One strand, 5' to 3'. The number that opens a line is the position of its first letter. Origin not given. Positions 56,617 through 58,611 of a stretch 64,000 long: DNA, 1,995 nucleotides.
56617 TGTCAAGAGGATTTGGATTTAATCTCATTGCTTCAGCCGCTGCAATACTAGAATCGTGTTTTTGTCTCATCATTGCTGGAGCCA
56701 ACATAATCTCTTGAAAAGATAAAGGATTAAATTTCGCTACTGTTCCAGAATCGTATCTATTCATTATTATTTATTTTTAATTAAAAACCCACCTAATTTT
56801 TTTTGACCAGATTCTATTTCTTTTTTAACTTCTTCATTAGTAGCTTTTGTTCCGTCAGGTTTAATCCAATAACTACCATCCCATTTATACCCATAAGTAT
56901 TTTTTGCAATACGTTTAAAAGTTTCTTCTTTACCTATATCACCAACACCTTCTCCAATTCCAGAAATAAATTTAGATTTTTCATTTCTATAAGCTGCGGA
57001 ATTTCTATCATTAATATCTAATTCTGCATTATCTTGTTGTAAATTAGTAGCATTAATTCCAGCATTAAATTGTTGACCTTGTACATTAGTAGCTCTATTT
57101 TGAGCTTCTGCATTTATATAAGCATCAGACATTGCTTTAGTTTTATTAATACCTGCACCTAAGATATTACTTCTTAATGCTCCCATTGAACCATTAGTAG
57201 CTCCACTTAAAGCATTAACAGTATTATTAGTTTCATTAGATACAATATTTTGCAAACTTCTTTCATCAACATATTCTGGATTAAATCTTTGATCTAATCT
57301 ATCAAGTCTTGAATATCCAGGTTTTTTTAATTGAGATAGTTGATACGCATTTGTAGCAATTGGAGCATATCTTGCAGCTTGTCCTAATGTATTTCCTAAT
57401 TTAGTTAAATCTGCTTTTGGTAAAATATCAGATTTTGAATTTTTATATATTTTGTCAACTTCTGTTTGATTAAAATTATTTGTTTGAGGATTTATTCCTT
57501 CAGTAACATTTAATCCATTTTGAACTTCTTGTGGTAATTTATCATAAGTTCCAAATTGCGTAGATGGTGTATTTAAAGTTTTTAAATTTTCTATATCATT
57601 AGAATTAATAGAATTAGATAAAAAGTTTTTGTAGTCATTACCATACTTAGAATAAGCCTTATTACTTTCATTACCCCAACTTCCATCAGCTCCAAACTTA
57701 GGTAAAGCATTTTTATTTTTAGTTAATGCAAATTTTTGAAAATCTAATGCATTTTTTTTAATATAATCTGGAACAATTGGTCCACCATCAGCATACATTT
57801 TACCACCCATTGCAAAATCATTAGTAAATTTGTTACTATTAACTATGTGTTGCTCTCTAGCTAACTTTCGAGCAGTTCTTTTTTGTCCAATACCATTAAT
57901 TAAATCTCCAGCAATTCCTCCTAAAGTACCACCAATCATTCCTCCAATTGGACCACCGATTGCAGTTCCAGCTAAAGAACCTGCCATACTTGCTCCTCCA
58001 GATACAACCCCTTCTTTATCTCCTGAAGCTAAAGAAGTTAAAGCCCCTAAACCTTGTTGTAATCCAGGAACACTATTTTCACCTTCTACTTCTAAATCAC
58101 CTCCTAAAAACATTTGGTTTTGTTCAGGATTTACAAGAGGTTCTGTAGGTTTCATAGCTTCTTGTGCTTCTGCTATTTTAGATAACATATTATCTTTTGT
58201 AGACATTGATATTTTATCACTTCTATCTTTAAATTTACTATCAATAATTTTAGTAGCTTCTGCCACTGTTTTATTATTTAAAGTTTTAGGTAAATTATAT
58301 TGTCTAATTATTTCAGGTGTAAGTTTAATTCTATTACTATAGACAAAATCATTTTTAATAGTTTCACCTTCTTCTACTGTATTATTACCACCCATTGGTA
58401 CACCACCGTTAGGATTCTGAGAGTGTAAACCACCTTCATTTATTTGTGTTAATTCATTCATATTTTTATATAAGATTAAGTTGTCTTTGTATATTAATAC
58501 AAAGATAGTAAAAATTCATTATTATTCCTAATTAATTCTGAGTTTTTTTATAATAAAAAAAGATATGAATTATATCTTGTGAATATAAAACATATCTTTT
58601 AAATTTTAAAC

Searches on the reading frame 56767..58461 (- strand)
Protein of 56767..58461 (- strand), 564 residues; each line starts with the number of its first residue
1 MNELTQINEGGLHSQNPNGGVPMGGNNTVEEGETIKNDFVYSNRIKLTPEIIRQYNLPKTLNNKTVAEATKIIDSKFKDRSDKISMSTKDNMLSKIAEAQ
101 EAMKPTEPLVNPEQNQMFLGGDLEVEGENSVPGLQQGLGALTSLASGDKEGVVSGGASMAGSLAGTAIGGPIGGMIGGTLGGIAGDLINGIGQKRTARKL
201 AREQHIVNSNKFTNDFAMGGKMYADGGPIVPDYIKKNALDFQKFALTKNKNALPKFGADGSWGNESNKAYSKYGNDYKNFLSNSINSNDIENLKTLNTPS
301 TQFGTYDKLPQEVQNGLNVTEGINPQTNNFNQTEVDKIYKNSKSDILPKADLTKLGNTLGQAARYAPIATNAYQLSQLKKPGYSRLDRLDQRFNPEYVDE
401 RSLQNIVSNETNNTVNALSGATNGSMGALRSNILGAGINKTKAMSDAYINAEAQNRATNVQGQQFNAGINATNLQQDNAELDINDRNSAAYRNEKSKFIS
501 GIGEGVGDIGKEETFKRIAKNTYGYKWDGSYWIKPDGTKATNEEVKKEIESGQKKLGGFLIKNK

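Call 27: search_protein_families(library=pfam, proteins=[window:56767-58461:-], max_evalue=0.001)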
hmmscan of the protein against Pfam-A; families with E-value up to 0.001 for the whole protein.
window:56767-58461:- (564 aa): 1 family
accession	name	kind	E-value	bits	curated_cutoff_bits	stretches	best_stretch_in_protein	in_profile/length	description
PF25725.1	crAss_CARG1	-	5e-21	75.6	27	1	2-106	16-122/133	Crassvirus cargo protein 1 domain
